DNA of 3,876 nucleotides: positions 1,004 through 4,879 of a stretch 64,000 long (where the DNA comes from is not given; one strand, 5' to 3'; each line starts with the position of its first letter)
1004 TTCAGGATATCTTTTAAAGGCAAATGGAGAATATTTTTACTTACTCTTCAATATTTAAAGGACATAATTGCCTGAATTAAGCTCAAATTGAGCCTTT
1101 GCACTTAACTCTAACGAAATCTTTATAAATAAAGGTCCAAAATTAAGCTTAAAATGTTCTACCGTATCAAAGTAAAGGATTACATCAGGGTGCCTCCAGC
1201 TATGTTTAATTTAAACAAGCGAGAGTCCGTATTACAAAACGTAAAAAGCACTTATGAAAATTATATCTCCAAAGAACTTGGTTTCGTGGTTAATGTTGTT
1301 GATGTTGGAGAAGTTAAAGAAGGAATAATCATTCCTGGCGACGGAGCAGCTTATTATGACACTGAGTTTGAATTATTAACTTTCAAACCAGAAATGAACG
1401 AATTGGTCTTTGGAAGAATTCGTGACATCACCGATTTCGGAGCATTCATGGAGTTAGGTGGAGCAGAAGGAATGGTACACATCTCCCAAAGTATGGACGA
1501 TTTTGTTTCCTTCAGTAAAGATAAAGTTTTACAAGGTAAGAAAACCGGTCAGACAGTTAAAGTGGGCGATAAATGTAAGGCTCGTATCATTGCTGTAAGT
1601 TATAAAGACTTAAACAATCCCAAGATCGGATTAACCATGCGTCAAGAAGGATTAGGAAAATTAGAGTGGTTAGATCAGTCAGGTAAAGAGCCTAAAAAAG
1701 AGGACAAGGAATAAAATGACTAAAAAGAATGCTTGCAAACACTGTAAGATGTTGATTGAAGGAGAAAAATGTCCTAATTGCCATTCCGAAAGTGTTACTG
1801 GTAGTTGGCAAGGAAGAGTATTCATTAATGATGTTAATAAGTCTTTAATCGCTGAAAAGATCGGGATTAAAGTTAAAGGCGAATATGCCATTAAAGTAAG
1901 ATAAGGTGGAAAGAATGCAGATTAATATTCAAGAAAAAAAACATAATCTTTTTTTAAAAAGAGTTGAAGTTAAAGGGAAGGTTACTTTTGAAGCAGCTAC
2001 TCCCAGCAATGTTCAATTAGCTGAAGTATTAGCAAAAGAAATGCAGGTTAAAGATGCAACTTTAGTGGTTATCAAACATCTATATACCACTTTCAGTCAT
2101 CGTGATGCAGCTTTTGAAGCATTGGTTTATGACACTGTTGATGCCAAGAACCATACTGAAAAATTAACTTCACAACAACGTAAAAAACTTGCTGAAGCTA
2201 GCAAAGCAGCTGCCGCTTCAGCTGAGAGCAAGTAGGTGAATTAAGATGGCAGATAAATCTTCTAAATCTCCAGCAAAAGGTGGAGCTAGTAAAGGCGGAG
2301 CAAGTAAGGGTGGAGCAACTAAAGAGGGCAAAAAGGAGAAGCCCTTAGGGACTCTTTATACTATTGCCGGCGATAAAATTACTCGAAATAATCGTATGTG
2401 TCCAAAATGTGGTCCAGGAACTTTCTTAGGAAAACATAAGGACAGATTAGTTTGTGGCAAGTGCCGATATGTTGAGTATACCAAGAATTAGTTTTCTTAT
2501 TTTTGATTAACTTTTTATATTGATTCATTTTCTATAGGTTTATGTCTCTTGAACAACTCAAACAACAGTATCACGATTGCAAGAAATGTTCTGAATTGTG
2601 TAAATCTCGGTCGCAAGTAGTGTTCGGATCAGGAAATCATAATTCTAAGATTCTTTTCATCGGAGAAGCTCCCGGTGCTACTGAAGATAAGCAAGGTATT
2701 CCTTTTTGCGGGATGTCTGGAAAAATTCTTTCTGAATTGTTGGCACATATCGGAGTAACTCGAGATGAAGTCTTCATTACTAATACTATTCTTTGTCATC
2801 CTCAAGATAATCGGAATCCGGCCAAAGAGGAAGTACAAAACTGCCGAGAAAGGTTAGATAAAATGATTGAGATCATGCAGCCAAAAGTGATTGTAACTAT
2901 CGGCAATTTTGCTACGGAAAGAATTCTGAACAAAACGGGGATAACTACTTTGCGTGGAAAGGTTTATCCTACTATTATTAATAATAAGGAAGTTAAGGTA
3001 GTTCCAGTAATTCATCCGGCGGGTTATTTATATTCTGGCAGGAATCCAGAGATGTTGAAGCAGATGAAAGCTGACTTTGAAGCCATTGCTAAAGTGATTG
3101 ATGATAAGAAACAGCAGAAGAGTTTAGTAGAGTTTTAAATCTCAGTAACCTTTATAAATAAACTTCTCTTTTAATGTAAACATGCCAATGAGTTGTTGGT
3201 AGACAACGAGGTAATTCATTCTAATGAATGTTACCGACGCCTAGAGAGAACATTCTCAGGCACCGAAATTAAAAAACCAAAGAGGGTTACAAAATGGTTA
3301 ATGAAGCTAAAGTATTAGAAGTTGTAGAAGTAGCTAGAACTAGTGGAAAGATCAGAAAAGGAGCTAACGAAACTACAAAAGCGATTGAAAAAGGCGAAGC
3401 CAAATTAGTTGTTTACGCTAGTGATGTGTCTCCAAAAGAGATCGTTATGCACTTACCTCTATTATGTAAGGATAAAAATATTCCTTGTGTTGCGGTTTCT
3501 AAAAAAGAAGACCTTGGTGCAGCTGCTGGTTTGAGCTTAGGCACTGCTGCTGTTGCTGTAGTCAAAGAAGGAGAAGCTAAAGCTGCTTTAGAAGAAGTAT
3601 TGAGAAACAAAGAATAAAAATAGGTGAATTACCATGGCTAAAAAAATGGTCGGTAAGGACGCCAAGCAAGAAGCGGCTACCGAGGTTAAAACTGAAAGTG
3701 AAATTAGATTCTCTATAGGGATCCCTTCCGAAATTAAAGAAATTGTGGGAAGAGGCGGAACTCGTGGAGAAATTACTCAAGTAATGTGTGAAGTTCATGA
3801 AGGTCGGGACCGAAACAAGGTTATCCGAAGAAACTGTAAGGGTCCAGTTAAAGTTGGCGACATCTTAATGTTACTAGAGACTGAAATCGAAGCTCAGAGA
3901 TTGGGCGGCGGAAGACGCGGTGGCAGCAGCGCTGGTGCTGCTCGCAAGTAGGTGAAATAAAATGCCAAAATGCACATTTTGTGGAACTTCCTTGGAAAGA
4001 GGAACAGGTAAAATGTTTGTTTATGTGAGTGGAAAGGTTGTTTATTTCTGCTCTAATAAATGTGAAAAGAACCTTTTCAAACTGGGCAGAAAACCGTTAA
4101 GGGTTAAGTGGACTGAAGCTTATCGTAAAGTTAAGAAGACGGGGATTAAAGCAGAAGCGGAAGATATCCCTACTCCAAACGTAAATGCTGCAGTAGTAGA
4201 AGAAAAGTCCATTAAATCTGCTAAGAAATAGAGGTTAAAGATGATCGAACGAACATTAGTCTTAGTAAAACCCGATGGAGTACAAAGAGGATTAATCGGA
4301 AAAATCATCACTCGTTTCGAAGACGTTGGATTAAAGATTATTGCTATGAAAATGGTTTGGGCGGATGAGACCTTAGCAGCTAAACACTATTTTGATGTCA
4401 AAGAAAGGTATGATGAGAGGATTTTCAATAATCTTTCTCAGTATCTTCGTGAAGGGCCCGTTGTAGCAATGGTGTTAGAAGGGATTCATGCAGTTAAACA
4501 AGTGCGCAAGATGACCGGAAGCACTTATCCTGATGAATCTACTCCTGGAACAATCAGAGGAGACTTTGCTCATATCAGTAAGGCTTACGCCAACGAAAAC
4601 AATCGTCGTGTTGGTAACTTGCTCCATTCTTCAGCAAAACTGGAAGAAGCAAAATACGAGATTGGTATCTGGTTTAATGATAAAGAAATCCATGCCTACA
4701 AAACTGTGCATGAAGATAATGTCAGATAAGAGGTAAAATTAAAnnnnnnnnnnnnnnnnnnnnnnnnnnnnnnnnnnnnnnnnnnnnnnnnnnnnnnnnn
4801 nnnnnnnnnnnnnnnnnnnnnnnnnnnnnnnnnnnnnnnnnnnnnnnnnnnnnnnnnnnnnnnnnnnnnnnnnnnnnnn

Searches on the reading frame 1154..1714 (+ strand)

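Call 59: search_protein_families(library=pfam, proteins=[window:1154-1714:+], max_evalue=0.001)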
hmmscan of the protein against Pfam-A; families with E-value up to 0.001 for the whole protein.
window:1154-1714:+ (186 aa): 2 families
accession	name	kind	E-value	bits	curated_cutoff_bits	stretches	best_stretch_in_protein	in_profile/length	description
PF03876.22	SHS2_Rpb7-N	-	1.5e-12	47.9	24.8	1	8-64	1-57/57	SHS2 domain found in N terminus of Rpb7p/Rpc25p/MJ0397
PF00575.29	S1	-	3.9e-10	40.4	22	1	78-150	1-64/74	S1 RNA binding domain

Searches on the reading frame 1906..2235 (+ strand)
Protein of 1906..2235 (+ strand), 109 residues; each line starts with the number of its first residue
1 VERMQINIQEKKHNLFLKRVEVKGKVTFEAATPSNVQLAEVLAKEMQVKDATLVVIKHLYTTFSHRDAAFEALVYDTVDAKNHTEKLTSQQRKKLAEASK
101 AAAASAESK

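Call 69: search_protein_families(library=pfam, proteins=[window:1906-2235:+], max_evalue=0.001)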
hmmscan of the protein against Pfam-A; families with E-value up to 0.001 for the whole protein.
window:1906-2235:+ (109 aa): 1 family
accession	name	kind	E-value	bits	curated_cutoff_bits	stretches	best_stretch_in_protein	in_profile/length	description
PF01282.25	Ribosomal_S24e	-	3.2e-14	53.2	24.5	1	8-99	2-93/95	Ribosomal protein S24e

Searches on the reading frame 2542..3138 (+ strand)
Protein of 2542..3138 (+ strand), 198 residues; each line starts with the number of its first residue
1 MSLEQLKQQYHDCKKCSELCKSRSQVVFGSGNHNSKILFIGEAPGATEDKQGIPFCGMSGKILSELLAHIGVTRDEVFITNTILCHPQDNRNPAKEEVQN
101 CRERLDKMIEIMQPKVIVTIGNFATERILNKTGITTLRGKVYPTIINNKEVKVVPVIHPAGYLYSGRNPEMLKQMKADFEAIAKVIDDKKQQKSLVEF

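Call 59: search_protein_families(library=pfam, proteins=[window:2542-3138:+], max_evalue=0.001)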
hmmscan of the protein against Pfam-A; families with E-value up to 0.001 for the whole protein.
window:2542-3138:+ (198 aa): 1 family
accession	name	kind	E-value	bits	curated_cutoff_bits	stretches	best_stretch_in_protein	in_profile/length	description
PF03167.25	UDG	-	5.3e-35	121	24.3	1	28-179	1-140/141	Uracil DNA glycosylase superfamily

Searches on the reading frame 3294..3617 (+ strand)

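Call 69: search_protein_families(library=pfam, proteins=[window:3294-3617:+], max_evalue=0.001)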
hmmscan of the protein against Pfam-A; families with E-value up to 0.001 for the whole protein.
window:3294-3617:+ (107 aa): 1 family
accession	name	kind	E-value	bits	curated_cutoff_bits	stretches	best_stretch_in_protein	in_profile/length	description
PF01248.31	Ribosomal_L7Ae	-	2.5e-27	94.8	22.1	1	6-97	2-93/95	Ribosomal protein L7Ae/L30e/S12e/Gadd45 family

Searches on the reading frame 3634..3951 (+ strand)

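Call 69: search_protein_families(library=pfam, proteins=[window:3634-3951:+], max_evalue=0.001)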
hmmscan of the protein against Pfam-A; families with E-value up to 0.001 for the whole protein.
window:3634-3951:+ (105 aa): 1 family
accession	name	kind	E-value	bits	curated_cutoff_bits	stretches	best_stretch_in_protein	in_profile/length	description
PF01200.24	Ribosomal_S28e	-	1.7e-24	86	25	1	31-90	5-64/64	Ribosomal protein S28e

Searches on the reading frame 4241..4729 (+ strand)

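Call 59: search_protein_families(library=pfam, proteins=[window:4241-4729:+], max_evalue=0.001)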
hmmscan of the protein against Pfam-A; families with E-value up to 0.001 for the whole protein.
window:4241-4729:+ (162 aa): 1 family
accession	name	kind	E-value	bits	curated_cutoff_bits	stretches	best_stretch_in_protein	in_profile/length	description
PF00334.24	NDK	-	4.6e-43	146.8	27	1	3-150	1-135/135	Nucleoside diphosphate kinase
